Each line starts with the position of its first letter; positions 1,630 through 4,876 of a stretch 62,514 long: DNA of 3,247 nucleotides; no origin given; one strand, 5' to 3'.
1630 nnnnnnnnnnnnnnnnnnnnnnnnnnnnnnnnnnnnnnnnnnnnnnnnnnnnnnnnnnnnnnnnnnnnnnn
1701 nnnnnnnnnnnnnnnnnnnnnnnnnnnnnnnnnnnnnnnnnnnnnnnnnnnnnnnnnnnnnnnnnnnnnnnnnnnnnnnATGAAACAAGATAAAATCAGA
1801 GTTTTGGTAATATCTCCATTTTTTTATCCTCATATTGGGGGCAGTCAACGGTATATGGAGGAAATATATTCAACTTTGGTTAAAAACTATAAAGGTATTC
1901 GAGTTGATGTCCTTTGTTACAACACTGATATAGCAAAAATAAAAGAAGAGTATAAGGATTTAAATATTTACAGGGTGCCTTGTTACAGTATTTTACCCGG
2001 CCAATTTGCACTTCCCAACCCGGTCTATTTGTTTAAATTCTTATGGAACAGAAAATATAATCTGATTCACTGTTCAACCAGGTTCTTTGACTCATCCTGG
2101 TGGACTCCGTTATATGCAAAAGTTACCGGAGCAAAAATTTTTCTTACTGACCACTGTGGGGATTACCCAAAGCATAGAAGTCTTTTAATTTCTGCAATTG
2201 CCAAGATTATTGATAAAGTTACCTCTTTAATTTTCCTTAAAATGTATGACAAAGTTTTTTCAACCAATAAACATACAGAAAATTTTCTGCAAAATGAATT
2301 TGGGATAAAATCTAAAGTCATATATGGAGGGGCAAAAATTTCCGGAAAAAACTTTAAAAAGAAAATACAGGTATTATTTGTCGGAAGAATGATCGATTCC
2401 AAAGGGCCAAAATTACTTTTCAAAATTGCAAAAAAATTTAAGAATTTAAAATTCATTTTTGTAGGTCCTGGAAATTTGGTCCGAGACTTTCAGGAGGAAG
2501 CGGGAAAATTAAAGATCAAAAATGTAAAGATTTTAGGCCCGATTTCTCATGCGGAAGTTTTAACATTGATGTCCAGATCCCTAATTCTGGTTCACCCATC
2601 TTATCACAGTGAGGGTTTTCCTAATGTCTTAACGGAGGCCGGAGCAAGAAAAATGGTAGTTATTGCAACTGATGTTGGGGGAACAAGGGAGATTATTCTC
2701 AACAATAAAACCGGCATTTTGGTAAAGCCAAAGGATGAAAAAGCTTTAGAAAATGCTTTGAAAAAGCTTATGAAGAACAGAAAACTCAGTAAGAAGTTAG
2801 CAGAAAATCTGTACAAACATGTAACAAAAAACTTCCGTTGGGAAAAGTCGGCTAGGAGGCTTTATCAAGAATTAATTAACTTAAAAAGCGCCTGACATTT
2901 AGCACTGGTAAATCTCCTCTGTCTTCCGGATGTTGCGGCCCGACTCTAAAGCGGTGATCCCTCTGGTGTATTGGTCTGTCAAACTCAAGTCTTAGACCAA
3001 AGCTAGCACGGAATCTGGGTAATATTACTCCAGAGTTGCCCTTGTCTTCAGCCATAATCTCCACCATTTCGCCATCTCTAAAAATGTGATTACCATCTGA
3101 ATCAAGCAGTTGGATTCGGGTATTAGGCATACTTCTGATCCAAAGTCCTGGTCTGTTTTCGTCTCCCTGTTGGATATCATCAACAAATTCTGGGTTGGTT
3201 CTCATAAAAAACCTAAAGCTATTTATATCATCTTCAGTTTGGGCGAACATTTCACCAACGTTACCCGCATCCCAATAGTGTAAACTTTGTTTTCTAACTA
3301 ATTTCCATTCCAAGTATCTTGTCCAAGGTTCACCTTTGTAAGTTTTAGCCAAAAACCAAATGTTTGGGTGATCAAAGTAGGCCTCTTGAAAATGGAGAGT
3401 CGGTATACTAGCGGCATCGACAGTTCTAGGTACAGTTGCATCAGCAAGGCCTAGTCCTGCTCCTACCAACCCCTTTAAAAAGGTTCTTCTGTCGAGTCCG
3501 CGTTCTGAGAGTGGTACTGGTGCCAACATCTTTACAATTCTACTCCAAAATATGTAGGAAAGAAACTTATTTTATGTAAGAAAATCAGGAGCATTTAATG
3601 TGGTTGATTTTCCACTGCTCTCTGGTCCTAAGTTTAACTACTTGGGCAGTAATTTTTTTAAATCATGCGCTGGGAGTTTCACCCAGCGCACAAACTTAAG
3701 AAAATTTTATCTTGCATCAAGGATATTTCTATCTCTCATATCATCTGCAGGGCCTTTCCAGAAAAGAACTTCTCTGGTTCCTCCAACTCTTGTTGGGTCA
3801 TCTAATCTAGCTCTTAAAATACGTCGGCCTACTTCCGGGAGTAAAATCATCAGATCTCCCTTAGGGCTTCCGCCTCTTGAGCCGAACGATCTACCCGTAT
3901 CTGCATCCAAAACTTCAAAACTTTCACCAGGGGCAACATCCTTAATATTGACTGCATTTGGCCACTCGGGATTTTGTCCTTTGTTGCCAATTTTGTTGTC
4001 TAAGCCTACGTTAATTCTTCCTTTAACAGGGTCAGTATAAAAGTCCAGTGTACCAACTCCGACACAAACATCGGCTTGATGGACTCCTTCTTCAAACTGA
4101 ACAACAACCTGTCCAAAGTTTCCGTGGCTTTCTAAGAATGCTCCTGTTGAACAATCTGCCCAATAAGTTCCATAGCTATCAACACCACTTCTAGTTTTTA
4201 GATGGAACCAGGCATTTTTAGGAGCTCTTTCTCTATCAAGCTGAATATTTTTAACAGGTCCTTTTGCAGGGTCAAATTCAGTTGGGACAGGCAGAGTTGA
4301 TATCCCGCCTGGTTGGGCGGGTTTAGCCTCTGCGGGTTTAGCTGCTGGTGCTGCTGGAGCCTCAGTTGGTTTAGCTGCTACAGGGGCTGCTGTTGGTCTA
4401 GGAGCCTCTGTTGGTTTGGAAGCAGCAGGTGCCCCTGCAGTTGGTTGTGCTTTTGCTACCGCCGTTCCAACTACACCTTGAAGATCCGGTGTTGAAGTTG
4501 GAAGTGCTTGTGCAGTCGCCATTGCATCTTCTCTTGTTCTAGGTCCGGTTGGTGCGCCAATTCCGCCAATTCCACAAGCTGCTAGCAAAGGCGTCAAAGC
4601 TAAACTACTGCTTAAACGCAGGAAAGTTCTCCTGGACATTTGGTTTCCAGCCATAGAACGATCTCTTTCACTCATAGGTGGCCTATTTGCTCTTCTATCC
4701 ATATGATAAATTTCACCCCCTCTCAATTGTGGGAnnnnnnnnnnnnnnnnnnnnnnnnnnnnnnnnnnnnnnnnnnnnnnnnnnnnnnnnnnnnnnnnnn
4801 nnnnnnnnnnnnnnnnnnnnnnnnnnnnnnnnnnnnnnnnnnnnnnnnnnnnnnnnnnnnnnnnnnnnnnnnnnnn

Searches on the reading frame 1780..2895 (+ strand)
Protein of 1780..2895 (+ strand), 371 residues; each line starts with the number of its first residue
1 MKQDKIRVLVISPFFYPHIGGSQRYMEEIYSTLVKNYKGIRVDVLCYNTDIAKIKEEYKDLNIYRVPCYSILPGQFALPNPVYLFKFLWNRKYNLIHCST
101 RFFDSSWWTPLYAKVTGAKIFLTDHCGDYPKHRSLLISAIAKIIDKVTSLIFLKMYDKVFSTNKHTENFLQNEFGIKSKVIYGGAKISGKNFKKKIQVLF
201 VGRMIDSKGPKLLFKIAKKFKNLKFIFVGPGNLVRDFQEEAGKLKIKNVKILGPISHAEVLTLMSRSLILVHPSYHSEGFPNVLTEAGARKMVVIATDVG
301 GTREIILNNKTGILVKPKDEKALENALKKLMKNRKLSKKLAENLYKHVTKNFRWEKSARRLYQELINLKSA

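Call 3: search_protein_families(library=pfam, proteins=[window:1780-2895:+], max_evalue=0.01)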
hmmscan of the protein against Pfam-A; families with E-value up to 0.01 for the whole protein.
window:1780-2895:+ (371 aa): 7 families
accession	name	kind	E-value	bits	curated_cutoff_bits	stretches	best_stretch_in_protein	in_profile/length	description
PF00534.26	Glycos_transf_1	-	1.1e-36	126.4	26.4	1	191-346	11-171/172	Glycosyl transferases group 1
PF13692.12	Glyco_trans_1_4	-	2.6e-27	96.3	27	1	197-333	3-142/142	Glycosyl transferases group 1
PF13439.12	Glyco_transf_4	-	1.7e-11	44.9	28.5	1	19-184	1-165/170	Glycosyltransferase Family 4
PF13524.12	Glyco_trans_1_2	-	9.4e-08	32.6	25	1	215-361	7-142/144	Glycosyl transferase-like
PF20706.3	GT4-conflict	-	9.1e-05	22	26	1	256-361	271-385/385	Family 4 Glycosyltransferase in conflict systems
PF13579.12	Glyco_trans_4_4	-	0.00012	23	29.7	1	20-170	1-142/158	Glycosyl transferase 4-like domain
PF02350.25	Epimerase_2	-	0.0018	17.6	30.6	1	212-345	206-333/347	UDP-N-acetylglucosamine 2-epimerase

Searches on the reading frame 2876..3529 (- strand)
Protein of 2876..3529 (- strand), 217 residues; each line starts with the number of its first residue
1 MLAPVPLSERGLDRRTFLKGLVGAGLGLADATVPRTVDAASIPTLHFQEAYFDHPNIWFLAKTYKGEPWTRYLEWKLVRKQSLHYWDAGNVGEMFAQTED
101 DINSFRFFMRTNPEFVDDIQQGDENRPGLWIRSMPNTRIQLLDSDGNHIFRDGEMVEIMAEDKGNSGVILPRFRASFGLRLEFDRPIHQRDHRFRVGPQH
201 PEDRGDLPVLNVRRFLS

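Call 3: search_protein_families(library=pfam, proteins=[window:2876-3529:-], max_evalue=0.01)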
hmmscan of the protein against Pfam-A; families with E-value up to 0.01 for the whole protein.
window:2876-3529:- (217 aa): 1 family
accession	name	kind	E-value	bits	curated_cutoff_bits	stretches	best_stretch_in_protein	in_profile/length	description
PF10518.14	TAT_signal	-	0.008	16.5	22.7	0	12-29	2-19/21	TAT (twin-arginine translocation) pathway signal sequence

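Call 5: search_protein_families(library=ncbifam, proteins=[window:2876-3529:-], max_evalue=0.1)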
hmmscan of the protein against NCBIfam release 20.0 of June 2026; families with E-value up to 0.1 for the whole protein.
window:2876-3529:- (217 aa): 0 families

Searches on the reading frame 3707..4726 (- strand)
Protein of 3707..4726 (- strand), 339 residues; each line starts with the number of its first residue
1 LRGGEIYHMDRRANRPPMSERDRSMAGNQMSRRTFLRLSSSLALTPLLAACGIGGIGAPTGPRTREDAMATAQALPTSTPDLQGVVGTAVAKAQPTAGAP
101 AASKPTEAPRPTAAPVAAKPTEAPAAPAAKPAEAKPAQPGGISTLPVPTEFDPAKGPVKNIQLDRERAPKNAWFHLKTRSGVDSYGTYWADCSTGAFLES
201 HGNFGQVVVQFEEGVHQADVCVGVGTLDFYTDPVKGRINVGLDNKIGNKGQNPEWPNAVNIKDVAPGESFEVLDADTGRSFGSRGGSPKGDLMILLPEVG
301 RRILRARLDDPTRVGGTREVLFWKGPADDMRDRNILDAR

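Call 3: search_protein_families(library=pfam, proteins=[window:3707-4726:-], max_evalue=0.01)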
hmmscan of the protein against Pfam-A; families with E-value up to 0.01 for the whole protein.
window:3707-4726:- (339 aa): 0 families

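Call 5: search_protein_families(library=ncbifam, proteins=[window:3707-4726:-], max_evalue=0.1)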
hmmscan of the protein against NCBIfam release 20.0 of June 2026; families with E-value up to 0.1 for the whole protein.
window:3707-4726:- (339 aa): 2 families
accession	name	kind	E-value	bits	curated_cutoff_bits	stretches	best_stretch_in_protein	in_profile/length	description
NF033760.1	gliding_GltG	equivalog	0.02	13.4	650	1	85-215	117-236/650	adventurous gliding motility protein GltG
NF033761.1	gliding_GltJ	equivalog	0.025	13.7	450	1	71-155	404-478/671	adventurous gliding motility protein GltJ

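Call 33: find_homologous_proteins(query=window:3707-4726:-, max_evalue=0.001)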
Query window:3707-4726:- (339 aa): 2 proteins with E <= 0.001 among 8000 candidates.
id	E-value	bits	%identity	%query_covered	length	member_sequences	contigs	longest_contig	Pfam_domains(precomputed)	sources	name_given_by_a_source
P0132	3.2e-212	722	100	95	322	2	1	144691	-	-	-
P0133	2.5e-103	364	63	80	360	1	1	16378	-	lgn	-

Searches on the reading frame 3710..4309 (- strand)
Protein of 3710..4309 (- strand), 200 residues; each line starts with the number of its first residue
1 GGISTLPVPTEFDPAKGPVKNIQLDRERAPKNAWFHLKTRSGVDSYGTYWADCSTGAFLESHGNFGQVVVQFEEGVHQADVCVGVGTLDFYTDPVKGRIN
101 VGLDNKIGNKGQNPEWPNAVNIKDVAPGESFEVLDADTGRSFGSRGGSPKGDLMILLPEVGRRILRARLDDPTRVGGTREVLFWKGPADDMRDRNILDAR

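Call 45: search_protein_representatives(protein=window:3710-4309:-)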
Query: 200 residues. Proteins with E-value up to 0.001 (for the whole library): 13; up to 1e-10: 4; up to 1e-30: 1. The best 13 are listed.
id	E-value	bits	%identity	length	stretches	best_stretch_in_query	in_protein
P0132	1.2e-133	459.8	100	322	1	1-200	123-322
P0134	4.4e-22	95.2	37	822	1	6-191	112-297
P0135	5.1e-19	85.2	38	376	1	7-194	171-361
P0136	9.4e-11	58.2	36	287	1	27-192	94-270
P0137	9.9e-09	51.6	39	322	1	41-193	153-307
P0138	7.1e-08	48.8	33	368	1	1-191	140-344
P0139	1.8e-07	47.5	37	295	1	7-192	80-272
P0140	1.9e-06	44.1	39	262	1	4-200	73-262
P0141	1.2e-05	41.5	34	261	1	5-199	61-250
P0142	1.3e-05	41.5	31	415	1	39-187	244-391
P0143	3.4e-05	40.1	33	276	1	3-200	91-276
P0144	5.5e-04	36.1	33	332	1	6-192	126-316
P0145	7.3e-04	35.7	30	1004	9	129-176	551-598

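Call 55: predict_structure(alignment_id=A2)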
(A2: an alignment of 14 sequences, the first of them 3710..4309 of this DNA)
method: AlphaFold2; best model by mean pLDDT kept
length: 200 residues; sequences in the alignment: 14
mean_pLDDT: 91.1   pTM: 0.88
mean pLDDT of the five models: 91.1, 90.8, 90.7, 90.3, 88.9
residues with pLDDT >= 90: 146; 70-90: 48; 50-70: 4; < 50: 2
segments of 3 or more residues with pLDDT < 50: none
pLDDT, mean of each block of 10 residues (from residue 1): 72 88 92 95 94 96 94 93 96 89 87 92 92 96 94 95 96 81 91 88
secondary structure, 60 per line:
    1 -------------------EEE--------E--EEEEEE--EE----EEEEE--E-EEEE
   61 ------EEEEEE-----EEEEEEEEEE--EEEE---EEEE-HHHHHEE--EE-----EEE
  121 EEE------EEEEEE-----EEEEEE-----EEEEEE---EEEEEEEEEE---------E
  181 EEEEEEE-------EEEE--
elements in order: E20-22 E34-39 E48-52 E57-60 E67-72 E78-87 E90-93 E97-100 H102-106 E118-123 E130-135 E141-146 E152-157 E161-170 E180-187 E195-198

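Call 58: fold_search(model_id=the predicted structure, library=pdb)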
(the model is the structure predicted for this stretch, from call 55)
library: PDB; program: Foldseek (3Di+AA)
matches with E <= 10: 749; with E <= 0.001: 1
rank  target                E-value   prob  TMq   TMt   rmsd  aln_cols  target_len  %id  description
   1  2g9g                  9.6e-04  0.94  0.24  0.25  10.1       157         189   10  Crystal structure of His-tagged mouse PNGase C-terminal domain (released 2006-10-24)
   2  3f95_A                1.1e-03  0.84  0.25  0.27   9.8       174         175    7  Crystal Structure of Extra C-terminal Domain (X) of Exo-1,3/1,4-beta-glucanase (ExoP) from Pseudoalteromonas sp. BB1 (released 2009-11-17)
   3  2g9f                  1.5e-03  0.60  0.19  0.21  12.5       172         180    8  Crystal structure of intein-tagged mouse PNGase C-terminal domain (released 2006-10-24)
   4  3ut0_A                3.0e-03  0.60  0.25  0.09   9.2       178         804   10  Crystal structure of exo-1,3/1,4-beta-glucanase (EXOP) from Pseudoalteromonas sp. BB1 (released 2011-12-21)
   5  9vqm_B                3.5e-03  0.95  0.29  0.09   6.7       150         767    8  Cryo-EM structure of Elapor1WT in tetrameric form (released 2025-07-23)
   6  3f95_B                5.2e-03  0.93  0.34  0.38   7.0       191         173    8  Crystal Structure of Extra C-terminal Domain (X) of Exo-1,3/1,4-beta-glucanase (ExoP) from Pseudoalteromonas sp. BB1 (released 2009-11-17)
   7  3ut0_B                6.2e-03  0.84  0.35  0.12  14.9       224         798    9  Crystal structure of exo-1,3/1,4-beta-glucanase (EXOP) from Pseudoalteromonas sp. BB1 (released 2011-12-21)
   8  3ut0_D                6.5e-03  0.84  0.34  0.12  15.3       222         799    8  Crystal structure of exo-1,3/1,4-beta-glucanase (EXOP) from Pseudoalteromonas sp. BB1 (released 2011-12-21)
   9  9vqm_C                7.3e-03  0.96  0.33  0.11   5.6       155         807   10  Cryo-EM structure of Elapor1WT in tetrameric form (released 2025-07-23)
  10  9vql_B                8.2e-03  0.96  0.32  0.10   6.8       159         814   12  Cryo-EM structure of the dimeric Elapor1 mutant (released 2025-07-23)
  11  9vql_A                8.2e-03  0.95  0.31  0.10   6.8       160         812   11  Cryo-EM structure of the dimeric Elapor1 mutant (released 2025-07-23)
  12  1wky                  1.0e-02  0.80  0.30  0.16   8.3       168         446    8  Crystal structure of alkaline mannanase from Bacillus sp. strain JAMB-602: catalytic domain and its Carbohydrate Binding (released 2005-06-15)
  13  8gkd_A                1.1e-02  0.93  0.34  0.22   8.0       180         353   12  Crystal structure of the peptidoglycan O-acetylesterase Ape1 (amino acids 41-392) from Campylobacter jejuni (released 2024-03-20)
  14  9vqm_A                1.2e-02  0.72  0.30  0.09   8.5       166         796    8  Cryo-EM structure of Elapor1WT in tetrameric form (released 2025-07-23)
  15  8a28_A                1.3e-02  0.66  0.28  0.18   7.7       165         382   13  Structure of the astacin zymogen of LAST-MAM from Limulus polyphemus (released 2022-10-19)
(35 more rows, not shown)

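Call 69: find_encoding_contigs(protein=P0136, flank=7000, max_places=1)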
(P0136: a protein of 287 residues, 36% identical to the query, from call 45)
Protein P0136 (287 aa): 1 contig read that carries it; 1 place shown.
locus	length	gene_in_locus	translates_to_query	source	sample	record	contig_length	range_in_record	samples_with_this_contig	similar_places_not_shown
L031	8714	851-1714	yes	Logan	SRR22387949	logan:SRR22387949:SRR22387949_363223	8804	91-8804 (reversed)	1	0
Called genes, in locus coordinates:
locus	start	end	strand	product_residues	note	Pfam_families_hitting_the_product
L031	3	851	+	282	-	?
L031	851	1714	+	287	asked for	-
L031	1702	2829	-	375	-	PF13439:Glyco_transf_4, PF00534:Glycos_transf_1, PF13692:Glyco_trans_1_4, PF13524:Glyco_trans_1_2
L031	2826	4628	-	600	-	-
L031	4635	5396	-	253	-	-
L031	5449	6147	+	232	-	PF00535:Glycos_transf_2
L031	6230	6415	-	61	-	-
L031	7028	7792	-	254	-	-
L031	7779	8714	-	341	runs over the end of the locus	?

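Call 70: find_encoding_contigs(protein=P0135, flank=7000, max_places=1)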
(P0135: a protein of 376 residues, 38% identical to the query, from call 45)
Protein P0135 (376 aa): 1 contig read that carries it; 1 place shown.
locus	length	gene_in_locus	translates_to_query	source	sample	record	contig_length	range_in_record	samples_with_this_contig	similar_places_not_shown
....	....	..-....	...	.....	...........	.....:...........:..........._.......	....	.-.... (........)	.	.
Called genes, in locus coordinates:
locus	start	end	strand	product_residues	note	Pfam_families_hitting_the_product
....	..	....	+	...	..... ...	-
